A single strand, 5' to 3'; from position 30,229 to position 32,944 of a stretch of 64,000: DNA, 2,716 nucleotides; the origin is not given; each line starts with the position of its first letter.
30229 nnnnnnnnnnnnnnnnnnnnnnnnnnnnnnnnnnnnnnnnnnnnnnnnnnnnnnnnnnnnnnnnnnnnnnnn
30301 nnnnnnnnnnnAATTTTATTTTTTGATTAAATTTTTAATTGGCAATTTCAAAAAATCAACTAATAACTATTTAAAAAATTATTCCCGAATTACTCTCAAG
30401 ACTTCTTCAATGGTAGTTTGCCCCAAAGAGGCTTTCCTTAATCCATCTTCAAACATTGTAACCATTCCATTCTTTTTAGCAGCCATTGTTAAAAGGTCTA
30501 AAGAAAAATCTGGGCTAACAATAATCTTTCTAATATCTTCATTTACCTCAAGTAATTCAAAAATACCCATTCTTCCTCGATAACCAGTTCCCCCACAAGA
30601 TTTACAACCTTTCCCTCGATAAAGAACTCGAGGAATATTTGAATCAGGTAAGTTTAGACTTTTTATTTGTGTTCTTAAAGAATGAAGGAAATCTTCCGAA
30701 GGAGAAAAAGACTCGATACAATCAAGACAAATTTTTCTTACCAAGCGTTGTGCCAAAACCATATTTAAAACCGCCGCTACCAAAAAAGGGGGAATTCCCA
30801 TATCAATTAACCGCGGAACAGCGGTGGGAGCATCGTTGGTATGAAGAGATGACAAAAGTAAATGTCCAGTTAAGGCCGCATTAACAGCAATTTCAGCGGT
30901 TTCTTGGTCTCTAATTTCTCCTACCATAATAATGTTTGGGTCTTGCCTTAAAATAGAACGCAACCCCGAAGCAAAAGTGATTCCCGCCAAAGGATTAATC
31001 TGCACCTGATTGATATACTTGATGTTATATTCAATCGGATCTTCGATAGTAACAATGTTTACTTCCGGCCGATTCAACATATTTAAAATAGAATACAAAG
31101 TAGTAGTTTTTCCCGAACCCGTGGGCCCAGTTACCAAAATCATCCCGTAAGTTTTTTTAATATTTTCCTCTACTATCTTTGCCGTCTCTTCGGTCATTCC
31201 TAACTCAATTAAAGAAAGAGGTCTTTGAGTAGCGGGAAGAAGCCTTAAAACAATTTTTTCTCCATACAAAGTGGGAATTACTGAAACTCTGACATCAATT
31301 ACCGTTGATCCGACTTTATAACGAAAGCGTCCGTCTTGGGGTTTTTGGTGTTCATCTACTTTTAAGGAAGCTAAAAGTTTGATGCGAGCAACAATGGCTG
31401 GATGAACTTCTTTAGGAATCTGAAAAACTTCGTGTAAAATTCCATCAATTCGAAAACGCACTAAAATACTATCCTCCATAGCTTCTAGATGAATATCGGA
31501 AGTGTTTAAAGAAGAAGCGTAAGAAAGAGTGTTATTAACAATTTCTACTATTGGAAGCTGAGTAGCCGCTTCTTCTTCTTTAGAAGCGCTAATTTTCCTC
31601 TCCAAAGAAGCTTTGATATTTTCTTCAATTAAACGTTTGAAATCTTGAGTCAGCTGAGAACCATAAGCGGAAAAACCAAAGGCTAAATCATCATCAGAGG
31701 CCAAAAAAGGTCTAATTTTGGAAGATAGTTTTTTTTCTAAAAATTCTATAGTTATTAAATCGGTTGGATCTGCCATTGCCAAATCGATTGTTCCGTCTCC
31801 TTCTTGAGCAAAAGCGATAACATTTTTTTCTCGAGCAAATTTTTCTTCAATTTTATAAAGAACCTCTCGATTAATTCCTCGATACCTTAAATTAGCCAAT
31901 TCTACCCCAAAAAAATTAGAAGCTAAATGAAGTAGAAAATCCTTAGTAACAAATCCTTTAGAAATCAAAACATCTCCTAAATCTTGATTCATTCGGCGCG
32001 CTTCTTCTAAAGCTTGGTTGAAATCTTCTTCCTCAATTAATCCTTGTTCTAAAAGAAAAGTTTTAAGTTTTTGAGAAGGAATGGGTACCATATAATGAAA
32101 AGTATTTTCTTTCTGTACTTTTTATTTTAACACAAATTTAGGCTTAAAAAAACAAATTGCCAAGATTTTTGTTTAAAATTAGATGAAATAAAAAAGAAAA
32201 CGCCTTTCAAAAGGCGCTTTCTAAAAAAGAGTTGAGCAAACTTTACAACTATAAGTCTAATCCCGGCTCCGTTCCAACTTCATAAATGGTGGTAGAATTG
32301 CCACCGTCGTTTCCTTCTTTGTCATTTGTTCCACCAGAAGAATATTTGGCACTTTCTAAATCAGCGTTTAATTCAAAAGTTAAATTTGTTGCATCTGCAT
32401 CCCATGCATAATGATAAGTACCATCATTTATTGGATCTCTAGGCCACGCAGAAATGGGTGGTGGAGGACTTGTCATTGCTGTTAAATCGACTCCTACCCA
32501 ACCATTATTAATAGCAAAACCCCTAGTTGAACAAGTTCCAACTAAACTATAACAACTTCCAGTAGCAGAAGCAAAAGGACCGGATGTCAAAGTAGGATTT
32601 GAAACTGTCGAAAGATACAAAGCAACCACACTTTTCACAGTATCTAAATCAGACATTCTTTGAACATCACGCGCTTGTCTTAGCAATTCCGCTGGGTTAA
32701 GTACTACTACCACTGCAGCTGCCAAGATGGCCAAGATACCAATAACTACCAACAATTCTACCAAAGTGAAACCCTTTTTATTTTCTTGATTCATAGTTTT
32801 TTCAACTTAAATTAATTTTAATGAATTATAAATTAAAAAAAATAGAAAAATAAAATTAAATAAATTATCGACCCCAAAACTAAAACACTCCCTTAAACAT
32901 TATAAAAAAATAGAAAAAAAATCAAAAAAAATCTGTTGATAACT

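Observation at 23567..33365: Type IV pilus locus with tandem giant LamG-lectin pilins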

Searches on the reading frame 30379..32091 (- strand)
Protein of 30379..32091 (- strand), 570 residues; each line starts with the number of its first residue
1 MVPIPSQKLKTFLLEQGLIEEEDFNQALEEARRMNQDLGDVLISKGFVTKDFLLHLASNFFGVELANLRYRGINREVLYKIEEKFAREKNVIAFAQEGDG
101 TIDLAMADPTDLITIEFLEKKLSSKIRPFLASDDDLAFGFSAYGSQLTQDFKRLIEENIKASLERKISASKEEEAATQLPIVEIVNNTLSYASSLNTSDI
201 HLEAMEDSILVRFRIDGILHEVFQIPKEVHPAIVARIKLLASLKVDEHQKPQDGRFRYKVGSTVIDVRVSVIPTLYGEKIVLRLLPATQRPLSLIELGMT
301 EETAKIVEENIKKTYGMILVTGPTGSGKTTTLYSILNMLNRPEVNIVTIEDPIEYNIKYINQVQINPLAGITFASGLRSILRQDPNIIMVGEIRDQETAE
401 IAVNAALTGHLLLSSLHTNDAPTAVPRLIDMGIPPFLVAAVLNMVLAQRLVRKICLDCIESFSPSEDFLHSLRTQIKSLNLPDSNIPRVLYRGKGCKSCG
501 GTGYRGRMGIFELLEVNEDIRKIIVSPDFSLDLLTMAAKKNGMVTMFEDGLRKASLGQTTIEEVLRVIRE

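Call 3: search_protein_families(library=pfam, proteins=[window:30379-32091:-], max_evalue=0.01)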
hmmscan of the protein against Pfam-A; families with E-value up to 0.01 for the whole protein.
window:30379-32091:- (570 aa): 11 families
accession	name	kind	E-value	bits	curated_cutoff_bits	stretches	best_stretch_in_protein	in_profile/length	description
PF00437.27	T2SSE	-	1.2e-125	419.5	24.9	1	176-566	3-370/370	Type II/IV secretion system protein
PF05157.20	MshEN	-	4.7e-11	43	23.1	1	61-137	1-77/90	MshEN domain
PF13401.12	AAA_22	-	4.2e-05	24.3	27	1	313-350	3-42/130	AAA domain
PF25199.1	nSTAND_NTPase5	-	8.2e-05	22.9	34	1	296-355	21-82/145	Novel STAND NTPase 5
PF20720.3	nSTAND3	-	0.00029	21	27.2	1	313-355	15-57/155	Novel STAND NTPase 3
PF13191.12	AAA_16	-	0.00033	21.6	32.6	1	315-409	24-110/167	AAA ATPase domain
PF13173.12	AAA_14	-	0.0027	18.1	27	1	317-360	4-48/129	AAA domain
PF13086.12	AAA_11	-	0.007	16.6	27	0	314-340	17-42/257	AAA domain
PF13604.12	AAA_30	-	0.0071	16.5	27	0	301-343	4-46/191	AAA domain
PF13555.12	AAA_29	-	0.008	16.3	27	0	315-339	22-46/61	P-loop containing region of AAA domain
PF12775.13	AAA_7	-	0.0088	16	25.8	0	314-349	32-67/181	P-loop containing dynein motor region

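Call 13: search_protein_families(library=ncbifam, proteins=[window:30379-32091:-], max_evalue=0.01)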
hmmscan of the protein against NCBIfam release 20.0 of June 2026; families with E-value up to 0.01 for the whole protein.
window:30379-32091:- (570 aa): 29 families (the best 25 are shown)
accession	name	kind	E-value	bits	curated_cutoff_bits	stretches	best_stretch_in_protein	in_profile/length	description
TIGR02538.1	type_IV_pilB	equivalog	2.9e-164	547.8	675.65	1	9-568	2-562/564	type IV-A pilus assembly ATPase PilB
TIGR02533.1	type_II_gspE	equivalog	1.5e-160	535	630.25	1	81-567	4-485/486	type II secretion system ATPase GspE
NF053534.1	T4PilAsmATPsTfpB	equivalog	1.4e-131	439.7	850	1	82-568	98-582/584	type IV pilus assembly ATPase TfpB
NF007755.0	PRK10436.1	equivalog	2.1e-127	425.6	617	1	156-568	60-459/465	type II secretion system protein GspE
NF041000.1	ATPase_ComGA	equivalog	7.1e-76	254.7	300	1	187-452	2-266/267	competence type IV pilus ATPase ComGA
TIGR01420.1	pilT_fam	subfamily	1.2e-50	172.7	319.1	1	187-432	4-243/343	PilT/PilU family type 4a pilus ATPase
TIGR02525.1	plasmid_TraJ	equivalog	1e-25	90.5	368.3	1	310-434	144-275/372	plasmid transfer ATPase TraJ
TIGR02524.1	dot_icm_DotB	equivalog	1.1e-23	84.1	463.3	1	238-429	65-257/358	Dot/Icm type IV secretion system ATPase DotB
NF058587.1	archaellum_moto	equivalog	2.4e-17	62.9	550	1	317-452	277-418/527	archaellum flagellar ATPase motor FlaI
TIGR02788.1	VirB11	equivalog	3.2e-16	59.3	249.95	1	294-431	124-265/308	P-type DNA transfer ATPase VirB11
TIGR02782.1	TrbB_P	equivalog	9.9e-15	54.6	304.55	1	299-428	121-252/303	P-type conjugative transfer ATPase TrbB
TIGR03819.1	heli_sec_ATPase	hypoth_equivalog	4.4e-14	52.4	373.15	1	233-432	99-301/340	TadA family conjugal transfer-associated ATPase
NF010469.0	PRK13894.1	subfamily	7.4e-14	51.8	508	1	299-428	134-264/320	conjugal transfer ATPase TrbB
NF010407.0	PRK13833.1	subfamily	3.3e-13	49.8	499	1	299-429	129-260/323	conjugal transfer protein TrbB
NF053729.1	c-di-GMP_motif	domain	1.1e-10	41.1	38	1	12-54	5-47/53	cyclic di-GMP-binding domain-containing protein, MshE-related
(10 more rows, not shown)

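Call 27: find_related_loci(query=window:30379-32091:-, collection=genome_contigs, flank=10000)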
Query window:30379-32091:- (570 aa) in genome_contigs; peptide patterns used: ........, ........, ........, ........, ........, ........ (x = any residue, [..] = any of these).
600 stretches matched a pattern (row limit reached: there are more); 594 encode a relative of the query (tblastn E <= 1e-3); the best 80 are kept; 80 distinct loci.
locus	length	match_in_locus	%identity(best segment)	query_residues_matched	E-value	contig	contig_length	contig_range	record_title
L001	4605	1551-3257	64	1-570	0e+0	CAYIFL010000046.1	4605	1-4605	MAG TPA_asm: uncultured Candidatus Saccharibacteria bacterium isolate ERP119705_co18_686 genome assembly, contig: NODE_2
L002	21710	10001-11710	65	1-570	0e+0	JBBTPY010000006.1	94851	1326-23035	MAG: Patescibacteria group bacterium isolate H52-bin120_1 H52_bin120_1_000000000006, whole genome shotgun sequence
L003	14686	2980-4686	62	1-570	0e+0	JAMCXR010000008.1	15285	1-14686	MAG: Patescibacteria group bacterium isolate FK_Sedi_B_Bin.401 NODE_14696_length_15285_cov_6.82623, whole genome shotgun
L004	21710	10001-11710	60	1-570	0e+0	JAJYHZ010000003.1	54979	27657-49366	MAG: bacterium isolate DBS2-1.bin102 NODE_949_length_54979_cov_43.465361, whole genome shotgun sequence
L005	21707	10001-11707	61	2-570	0e+0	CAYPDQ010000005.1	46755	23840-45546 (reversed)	MAG TPA_asm: uncultured Candidatus Saccharibacteria bacterium isolate SRP093762_co1_57 genome assembly, contig: NODE_485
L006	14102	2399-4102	59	1-570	0e+0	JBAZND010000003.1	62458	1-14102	MAG: Parcubacteria group bacterium isolate SO_2017_LW4_59 scaffold_1261_c1_LW137-91_2017, whole genome shotgun sequence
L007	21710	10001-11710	60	1-570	0e+0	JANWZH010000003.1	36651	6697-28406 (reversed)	MAG: Patescibacteria group bacterium isolate SKYG90 NODE_3_length_36651_cov_5.229314, whole genome shotgun sequence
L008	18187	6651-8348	58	4-570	0e+0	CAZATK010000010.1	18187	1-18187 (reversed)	MAG TPA_asm: uncultured Candidatus Saccharibacteria bacterium isolate SRP178908_co1_176 genome assembly, contig: NODE_19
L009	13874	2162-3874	58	1-570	0e+0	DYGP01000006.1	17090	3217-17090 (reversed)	MAG TPA_asm: Candidatus Paceibacter sp. isolate BE2012_7_51_7 Afr_mines_BE2012_1582_length_17090_cov_3_100323, whole gen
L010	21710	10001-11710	58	2-570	0e+0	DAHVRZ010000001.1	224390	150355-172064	MAG TPA_asm: Candidatus Parcubacteria bacterium isolate clean656 NODE_1_length_224390_cov_8.144298, whole genome shotgun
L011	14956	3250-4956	58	2-570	0e+0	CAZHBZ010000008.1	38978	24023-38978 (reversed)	MAG TPA_asm: uncultured Candidatus Saccharibacteria bacterium isolate SRP278252_co2_848 genome assembly, contig: NODE_19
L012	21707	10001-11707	58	1-570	0e+0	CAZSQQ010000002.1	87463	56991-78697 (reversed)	MAG TPA_asm: uncultured Candidatus Saccharibacteria bacterium isolate binchicken_co227_162 genome assembly, contig: NODE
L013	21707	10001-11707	58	2-570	0e+0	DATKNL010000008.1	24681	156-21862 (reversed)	MAG TPA_asm: Candidatus Paceibacterota bacterium isolate SMAG_U14736 k141_4831721, whole genome shotgun sequence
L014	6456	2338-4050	57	1-570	0e+0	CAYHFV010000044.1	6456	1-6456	MAG TPA_asm: uncultured Candidatus Saccharibacteria bacterium isolate ERP119705_co12_143 genome assembly, contig: NODE_1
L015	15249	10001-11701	57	4-570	0e+0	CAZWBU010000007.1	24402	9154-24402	MAG TPA_asm: uncultured Candidatus Saccharibacteria bacterium isolate SRP119689_co1_331 genome assembly, contig: NODE_26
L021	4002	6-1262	60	151-570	0e+0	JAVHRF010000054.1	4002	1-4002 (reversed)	MAG: Candidatus Paceibacterota bacterium isolate WB01no19_45_9 NODE_20621_length_4002_cov_4.989866, whole genome shotgun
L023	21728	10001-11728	47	7-570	1e-165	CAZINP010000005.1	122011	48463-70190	MAG TPA_asm: uncultured Gammaproteobacteria bacterium isolate binchicken_co27_465 genome assembly, contig: NODE_202_leng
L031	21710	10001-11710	46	6-570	1e-158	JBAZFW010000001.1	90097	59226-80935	MAG: Patescibacteria group bacterium isolate SO_2017_LW3_29 NODE_482_length_90097_cov_3.544004_LW162_2017, whole genome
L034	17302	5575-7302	45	7-570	8e-157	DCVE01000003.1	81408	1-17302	MAG TPA_asm: Patescibacteria group bacterium UBA2196 UBA2196_contig_18111, whole genome shotgun sequence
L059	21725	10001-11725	44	29-570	3e-147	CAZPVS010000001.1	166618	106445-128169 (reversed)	MAG TPA_asm: uncultured Candidatus Saccharibacteria bacterium isolate SRP329715_co1_113 genome assembly, contig: NODE_77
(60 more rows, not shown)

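Call 33: search_protein_families(library=pfam, proteins=[L023:15447-16493:+, L023:16495-17034:+, L023:17027-17551:+, L002:13365-14009:+, L002:14018-14854:+], max_evalue=0.5)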
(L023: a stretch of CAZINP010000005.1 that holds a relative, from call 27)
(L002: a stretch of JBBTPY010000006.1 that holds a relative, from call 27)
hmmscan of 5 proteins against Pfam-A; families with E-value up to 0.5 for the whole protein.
L023:15447-16493:+ (348 aa): 7 families
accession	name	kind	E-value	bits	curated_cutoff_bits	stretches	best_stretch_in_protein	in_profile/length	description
PF11104.14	PilM_2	-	1.8e-47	162.4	27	1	11-346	1-340/340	Type IV pilus assembly protein PilM;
PF14450.12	FtsA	-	6.5e-15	56.1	31.8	1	187-322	2-114/127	Cell division protein FtsA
PF06723.19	MreB_Mbl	-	1.4e-05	24.6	27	1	285-314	276-305/327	MreB/Mbl protein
PF21522.3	MreB-like_C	-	0.00098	20.1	27.8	1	215-297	33-118/123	Archaeal actin homologue MreB-like, C-terminal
PF25216.1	Volactin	-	0.024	14.6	35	1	154-307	139-292/321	Volactin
PF08841.16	DDR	-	0.25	10.8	24.6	0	163-237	112-188/328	Diol dehydratase reactivase ATPase-like domain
PF02782.22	FGGY_C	-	0.29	11.3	27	1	273-316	139-183/198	FGGY family of carbohydrate kinases, C-terminal domain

L023:16495-17034:+ (179 aa): 2 families
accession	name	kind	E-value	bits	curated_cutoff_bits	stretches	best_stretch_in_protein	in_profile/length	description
PF05137.18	PilN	-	1.9e-08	34.6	22.8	1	97-156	2-61/78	Fimbrial assembly protein (PilN)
PF13786.12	DUF4179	-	0.032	15.1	30.1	1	31-81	8-63/94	Domain of unknown function (DUF4179)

L023:17027-17551:+ (174 aa): 1 family
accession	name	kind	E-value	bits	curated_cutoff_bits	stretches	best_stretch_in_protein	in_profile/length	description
PF04350.18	PilO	-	0.0033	18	22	1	51-168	19-135/145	Pilus assembly protein, PilO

L002:13365-14009:+ (214 aa): 1 family
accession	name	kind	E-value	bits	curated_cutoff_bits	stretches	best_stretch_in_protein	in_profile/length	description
PF07963.17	N_methyl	-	1.1e-05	25.3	21.2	1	7-31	2-26/27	Prokaryotic N-terminal methylation motif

L002:14018-14854:+ (278 aa): 0 families

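Call 81: search_protein_families(library=pfam, proteins=[L023:14237-15445:+, L031:15089-16321:+, L004:17291-17752:+, L002:15268-15702:+, L006:7036-7488:+, L059:14775-16154:+, L034:10613-12010:+], max_evalue=1)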
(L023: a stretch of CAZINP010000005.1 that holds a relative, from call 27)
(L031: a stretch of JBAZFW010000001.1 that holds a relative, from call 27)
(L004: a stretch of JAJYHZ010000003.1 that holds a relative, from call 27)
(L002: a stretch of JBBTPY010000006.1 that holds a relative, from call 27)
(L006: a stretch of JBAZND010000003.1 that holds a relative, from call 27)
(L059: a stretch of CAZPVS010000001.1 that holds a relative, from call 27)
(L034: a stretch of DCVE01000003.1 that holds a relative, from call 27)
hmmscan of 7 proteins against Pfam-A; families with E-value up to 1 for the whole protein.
L023:14237-15445:+ (402 aa): 2 families
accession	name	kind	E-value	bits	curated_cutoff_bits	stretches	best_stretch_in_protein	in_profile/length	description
PF14341.11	PilX_N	-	2.5e-05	24.6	25.5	1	10-58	2-50/51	PilX N-terminal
PF04202.18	Mfp-3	-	0.23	12.3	22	0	15-34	4-23/71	Foot protein 3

L031:15089-16321:+ (410 aa): 1 family
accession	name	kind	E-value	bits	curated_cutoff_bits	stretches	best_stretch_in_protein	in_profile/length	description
PF14341.11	PilX_N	-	0.0015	18.9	25.5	1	10-59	1-50/51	PilX N-terminal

L004:17291-17752:+ (153 aa): 1 family
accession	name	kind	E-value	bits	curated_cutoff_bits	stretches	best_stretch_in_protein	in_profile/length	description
PF19630.5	DUF6134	-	0.062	13.8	27.9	1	29-89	31-90/184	Domain of unknown function (DUF6134)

L002:15268-15702:+ (144 aa): 1 family
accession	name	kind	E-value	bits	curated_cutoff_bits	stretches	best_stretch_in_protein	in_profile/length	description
PF17319.7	DUF5362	-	0.059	13.7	25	1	22-70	14-62/94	Family of unknown function (DUF5362)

L006:7036-7488:+ (150 aa): 0 families

L059:14775-16154:+ (459 aa): 3 families
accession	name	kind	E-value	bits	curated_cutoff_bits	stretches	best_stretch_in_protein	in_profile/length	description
PF14341.11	PilX_N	-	0.00097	19.5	25.5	1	16-59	8-50/51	PilX N-terminal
PF21565.2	Tsi1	-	0.062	13.5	27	0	291-341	54-103/146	Immune protein Tsi1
PF13895.12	Ig_2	-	0.34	11.6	27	0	248-299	38-79/79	Immunoglobulin domain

L034:10613-12010:+ (465 aa): 2 families
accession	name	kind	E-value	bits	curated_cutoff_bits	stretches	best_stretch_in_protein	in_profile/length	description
PF14245.11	Pilin_PilA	-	0.16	12.7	28.5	1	178-222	89-133/136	Type IV pilin PilA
PF16241.10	DUF4900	-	0.19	12.5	29.4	1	127-167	25-72/89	Domain of unknown function (DUF4900)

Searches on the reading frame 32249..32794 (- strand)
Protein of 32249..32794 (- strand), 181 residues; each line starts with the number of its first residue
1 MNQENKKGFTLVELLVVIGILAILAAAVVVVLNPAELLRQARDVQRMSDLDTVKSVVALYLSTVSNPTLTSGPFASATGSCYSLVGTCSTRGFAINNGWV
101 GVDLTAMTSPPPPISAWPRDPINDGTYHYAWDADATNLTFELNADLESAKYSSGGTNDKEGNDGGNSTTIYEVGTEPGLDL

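Call 3: search_protein_families(library=pfam, proteins=[window:32249-32794:-], max_evalue=0.01)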
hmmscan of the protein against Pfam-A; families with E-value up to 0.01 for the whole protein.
window:32249-32794:- (181 aa): 1 family
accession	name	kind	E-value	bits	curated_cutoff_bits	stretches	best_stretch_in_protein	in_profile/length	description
PF07963.17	N_methyl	-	4.4e-09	36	21.2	1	5-28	3-26/27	Prokaryotic N-terminal methylation motif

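Call 13: search_protein_families(library=ncbifam, proteins=[window:32249-32794:-], max_evalue=0.01)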
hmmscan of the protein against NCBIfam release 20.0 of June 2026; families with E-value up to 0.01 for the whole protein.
window:32249-32794:- (181 aa): 11 families
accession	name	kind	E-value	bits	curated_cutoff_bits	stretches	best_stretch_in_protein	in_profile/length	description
TIGR02532.1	IV_pilin_GFxxxE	domain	7e-08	32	16.3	1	6-29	1-24/24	prepilin-type N-terminal cleavage/methylation domain-containing protein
TIGR01708.2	typeII_sec_gspH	equivalog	1e-05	25.6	80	1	7-36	2-31/169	type II secretion system minor pseudopilin GspH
NF007862.0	PRK10574.1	equivalog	1.8e-05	24.9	138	1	4-29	2-27/145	prepilin peptidase-dependent pilin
TIGR01710.1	typeII_sec_gspG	equivalog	6.8e-05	22.9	88.85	1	7-63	1-56/134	type II secretion system major pseudopilin GspG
NF041013.1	T4P_ComGE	equivalog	0.00045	20.3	49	1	5-33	2-30/83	competence type IV pilus minor pilin ComGE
NF040999.1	pilin_ComGC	equivalog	0.00074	19.7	75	1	6-56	1-46/84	competence type IV pilus major pilin ComGC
NF041775.1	typeIV_PilA_Myxo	equivalog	0.00085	19.4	400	1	6-45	10-45/214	type IV pilin protein PilA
TIGR01711.1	gspJ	equivalog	0.0013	18.6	64.85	1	7-50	1-46/192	type II secretion system minor pseudopilin GspJ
NF007800.0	PRK10506.1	equivalog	0.0034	17.2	158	1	3-27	5-29/163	prepilin peptidase-dependent protein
TIGR01707.1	gspI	equivalog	0.0052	17.3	44.35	1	8-40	1-30/101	type II secretion system minor pseudopilin GspI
TIGR02596.1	TIGR02596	subfamily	0.0061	16.7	70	1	9-34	1-30/196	Verru_Chthon cassette protein D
